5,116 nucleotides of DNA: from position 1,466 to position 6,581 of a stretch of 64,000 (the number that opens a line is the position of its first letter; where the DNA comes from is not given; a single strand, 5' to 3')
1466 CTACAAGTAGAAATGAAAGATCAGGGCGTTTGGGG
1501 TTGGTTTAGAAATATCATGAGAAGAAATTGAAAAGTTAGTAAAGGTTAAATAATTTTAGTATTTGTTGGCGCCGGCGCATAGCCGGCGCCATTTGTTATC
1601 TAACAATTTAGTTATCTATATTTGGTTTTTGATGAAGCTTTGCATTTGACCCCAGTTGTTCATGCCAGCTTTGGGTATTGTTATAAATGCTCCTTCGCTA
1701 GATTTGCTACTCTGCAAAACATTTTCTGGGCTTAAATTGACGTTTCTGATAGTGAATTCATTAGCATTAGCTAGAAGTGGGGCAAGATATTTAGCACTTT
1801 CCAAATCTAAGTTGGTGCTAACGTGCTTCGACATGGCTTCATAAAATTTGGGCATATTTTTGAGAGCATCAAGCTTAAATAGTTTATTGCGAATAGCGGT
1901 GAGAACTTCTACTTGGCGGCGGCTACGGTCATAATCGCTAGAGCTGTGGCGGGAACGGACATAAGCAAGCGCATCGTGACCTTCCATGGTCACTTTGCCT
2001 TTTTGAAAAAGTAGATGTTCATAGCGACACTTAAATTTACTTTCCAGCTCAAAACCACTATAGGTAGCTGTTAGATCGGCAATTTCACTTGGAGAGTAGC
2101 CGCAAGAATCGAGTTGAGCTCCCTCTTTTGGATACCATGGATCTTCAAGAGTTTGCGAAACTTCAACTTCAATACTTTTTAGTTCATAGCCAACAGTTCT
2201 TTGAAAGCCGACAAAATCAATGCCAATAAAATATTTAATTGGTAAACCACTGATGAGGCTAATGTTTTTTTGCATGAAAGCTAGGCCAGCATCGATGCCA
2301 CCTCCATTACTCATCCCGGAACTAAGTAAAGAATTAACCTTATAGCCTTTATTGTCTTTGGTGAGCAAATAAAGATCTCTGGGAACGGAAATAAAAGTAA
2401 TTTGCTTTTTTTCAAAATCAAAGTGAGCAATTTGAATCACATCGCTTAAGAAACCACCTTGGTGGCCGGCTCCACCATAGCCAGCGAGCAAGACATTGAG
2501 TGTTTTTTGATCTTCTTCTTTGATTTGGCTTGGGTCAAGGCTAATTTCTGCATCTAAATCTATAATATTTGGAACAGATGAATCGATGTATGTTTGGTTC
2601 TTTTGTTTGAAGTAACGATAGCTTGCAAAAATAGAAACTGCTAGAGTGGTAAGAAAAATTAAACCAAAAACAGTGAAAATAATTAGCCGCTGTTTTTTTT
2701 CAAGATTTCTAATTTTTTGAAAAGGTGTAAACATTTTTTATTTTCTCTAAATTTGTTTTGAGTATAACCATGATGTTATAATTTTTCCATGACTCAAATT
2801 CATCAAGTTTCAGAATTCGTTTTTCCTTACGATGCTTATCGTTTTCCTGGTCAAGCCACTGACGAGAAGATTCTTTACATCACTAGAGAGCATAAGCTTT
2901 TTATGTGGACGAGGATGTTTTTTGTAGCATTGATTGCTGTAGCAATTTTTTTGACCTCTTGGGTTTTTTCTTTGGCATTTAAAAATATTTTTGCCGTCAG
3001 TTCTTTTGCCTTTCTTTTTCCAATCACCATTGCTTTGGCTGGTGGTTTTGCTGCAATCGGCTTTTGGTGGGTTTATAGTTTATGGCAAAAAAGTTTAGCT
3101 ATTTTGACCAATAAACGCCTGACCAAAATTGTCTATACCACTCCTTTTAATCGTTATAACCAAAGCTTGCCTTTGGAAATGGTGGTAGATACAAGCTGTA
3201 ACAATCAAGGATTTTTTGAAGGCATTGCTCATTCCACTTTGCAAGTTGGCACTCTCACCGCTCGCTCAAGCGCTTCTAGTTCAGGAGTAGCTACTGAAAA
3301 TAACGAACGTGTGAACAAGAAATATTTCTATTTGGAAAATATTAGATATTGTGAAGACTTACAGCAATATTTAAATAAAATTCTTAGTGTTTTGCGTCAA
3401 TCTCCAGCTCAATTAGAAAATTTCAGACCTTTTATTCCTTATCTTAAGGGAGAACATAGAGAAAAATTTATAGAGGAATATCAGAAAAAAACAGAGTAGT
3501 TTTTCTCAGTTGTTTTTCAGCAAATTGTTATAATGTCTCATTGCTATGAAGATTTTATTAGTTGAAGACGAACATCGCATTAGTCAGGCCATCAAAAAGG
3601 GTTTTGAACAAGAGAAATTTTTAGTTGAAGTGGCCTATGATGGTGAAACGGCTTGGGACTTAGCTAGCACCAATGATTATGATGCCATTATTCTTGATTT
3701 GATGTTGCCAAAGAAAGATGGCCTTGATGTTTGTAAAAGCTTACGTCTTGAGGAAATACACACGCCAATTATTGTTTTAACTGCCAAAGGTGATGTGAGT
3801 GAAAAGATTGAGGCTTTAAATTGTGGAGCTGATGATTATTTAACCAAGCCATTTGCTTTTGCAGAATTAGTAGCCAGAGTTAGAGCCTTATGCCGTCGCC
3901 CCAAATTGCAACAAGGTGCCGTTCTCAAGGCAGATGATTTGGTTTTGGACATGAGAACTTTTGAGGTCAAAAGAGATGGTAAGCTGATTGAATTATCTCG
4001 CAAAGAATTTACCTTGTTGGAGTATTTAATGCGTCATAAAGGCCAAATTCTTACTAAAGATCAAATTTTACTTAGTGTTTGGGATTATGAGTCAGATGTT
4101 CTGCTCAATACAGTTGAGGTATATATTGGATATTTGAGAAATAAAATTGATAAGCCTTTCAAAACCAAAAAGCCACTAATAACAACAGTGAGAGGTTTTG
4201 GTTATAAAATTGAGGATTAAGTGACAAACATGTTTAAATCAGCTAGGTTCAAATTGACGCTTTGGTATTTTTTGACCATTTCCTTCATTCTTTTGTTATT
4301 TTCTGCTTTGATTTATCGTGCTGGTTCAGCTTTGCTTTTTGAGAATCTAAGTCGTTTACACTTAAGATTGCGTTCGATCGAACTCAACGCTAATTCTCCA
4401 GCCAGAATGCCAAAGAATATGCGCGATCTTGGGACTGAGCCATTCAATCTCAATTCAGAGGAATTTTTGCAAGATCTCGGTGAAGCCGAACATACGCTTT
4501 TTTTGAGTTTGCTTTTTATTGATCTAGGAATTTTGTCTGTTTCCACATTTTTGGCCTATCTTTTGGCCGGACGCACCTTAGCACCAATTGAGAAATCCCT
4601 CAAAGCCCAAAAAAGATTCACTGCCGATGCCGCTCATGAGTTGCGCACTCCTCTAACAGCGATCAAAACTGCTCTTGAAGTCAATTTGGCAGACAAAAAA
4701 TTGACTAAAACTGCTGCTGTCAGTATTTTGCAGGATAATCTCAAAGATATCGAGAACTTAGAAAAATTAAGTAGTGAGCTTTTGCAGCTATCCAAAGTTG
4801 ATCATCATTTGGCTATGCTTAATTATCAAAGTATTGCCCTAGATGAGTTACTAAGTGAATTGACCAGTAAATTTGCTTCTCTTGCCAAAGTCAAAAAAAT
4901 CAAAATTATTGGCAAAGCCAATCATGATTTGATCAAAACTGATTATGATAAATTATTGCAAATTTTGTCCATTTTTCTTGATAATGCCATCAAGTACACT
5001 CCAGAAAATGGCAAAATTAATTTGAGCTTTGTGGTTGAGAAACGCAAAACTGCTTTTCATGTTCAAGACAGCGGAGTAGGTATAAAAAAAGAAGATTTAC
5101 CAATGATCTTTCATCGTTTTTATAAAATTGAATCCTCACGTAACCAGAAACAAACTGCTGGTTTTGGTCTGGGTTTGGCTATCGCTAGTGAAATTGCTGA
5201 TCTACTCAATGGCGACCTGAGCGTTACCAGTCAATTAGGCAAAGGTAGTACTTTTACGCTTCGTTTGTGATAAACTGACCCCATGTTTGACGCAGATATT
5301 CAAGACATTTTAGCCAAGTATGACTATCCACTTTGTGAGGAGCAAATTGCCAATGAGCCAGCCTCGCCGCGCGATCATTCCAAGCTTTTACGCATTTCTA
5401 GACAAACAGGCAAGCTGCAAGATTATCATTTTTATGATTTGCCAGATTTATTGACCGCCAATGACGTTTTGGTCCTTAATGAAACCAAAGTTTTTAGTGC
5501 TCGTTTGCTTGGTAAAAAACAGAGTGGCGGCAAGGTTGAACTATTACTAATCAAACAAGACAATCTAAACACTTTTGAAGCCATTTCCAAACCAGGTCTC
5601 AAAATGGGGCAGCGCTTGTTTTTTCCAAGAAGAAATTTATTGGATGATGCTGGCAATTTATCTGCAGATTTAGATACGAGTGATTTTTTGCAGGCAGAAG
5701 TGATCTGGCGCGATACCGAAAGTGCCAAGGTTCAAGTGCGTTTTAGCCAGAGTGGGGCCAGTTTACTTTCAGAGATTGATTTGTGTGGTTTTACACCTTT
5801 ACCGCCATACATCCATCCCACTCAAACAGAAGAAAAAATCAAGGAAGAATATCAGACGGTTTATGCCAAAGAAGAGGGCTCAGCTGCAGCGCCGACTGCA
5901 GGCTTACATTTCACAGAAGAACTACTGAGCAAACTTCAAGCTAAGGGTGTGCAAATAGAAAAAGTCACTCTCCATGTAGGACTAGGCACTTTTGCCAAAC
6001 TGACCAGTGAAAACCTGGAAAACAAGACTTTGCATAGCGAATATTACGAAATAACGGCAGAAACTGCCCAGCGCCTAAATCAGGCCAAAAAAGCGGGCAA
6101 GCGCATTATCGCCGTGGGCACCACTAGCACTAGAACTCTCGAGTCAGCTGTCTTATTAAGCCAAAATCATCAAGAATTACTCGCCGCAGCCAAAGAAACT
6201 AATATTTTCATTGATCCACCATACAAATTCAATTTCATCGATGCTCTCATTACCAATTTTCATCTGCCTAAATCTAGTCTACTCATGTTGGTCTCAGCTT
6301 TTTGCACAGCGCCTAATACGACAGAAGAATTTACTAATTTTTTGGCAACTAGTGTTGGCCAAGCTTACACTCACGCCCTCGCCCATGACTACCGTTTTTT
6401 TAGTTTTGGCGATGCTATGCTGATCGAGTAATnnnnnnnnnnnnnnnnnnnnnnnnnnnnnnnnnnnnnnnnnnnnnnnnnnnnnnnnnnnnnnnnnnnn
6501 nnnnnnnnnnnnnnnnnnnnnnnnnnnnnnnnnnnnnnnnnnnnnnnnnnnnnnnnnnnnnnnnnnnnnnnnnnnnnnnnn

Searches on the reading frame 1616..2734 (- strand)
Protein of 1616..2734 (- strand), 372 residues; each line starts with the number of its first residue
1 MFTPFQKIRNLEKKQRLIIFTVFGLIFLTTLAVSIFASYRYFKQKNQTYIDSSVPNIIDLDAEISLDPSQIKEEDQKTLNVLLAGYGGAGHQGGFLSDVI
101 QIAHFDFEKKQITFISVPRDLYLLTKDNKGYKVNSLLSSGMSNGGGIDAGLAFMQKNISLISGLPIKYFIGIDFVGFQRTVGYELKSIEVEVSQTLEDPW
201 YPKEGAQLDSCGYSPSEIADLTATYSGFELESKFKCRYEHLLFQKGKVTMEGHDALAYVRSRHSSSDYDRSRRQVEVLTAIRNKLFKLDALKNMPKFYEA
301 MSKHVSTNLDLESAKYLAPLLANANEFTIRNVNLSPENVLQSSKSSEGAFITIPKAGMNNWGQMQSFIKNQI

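Call 72: search_protein_families(library=pfam, proteins=[window:1616-2734:-], max_evalue=0.00001)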
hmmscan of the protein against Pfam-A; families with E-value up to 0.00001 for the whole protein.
window:1616-2734:- (372 aa): 1 family
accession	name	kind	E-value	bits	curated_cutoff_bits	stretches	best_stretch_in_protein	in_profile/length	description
PF03816.19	LytR_cpsA_psr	-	1.2e-23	84.4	24.6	1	97-285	2-148/150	LytR_cpsA_psr family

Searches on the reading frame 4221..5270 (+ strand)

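Call 72: search_protein_families(library=pfam, proteins=[window:4221-5270:+], max_evalue=0.00001)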
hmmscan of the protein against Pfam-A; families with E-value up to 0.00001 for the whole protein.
window:4221-5270:+ (349 aa): 2 families
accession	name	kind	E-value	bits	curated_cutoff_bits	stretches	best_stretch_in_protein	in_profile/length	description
PF02518.31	HATPase_c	-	1.3e-25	90.4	26.4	1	241-349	2-107/111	Histidine kinase-, DNA gyrase B-, and HSP90-like ATPase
PF00512.31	HisKA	-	2.8e-12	46.9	26.9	1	130-195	2-65/66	His Kinase A (phospho-acceptor) domain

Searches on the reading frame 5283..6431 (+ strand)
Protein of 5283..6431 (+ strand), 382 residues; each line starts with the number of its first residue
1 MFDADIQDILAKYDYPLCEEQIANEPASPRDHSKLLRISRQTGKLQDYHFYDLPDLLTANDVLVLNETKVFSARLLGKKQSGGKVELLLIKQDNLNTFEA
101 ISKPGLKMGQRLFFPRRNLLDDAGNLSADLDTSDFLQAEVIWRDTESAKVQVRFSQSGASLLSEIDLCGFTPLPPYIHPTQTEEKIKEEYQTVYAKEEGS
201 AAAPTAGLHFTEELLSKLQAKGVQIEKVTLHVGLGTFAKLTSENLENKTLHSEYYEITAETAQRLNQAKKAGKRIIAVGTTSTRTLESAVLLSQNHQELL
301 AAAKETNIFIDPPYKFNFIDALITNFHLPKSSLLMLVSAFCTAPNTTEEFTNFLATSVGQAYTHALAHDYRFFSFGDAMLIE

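Call 72: search_protein_families(library=pfam, proteins=[window:5283-6431:+], max_evalue=0.00001)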
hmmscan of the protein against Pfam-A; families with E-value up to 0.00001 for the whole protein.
window:5283-6431:+ (382 aa): 1 family
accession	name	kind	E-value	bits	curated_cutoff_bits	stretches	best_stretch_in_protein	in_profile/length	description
PF02547.20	Queuosine_synth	-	3.9e-116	388.1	25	1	11-381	2-322/322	Queuosine biosynthesis protein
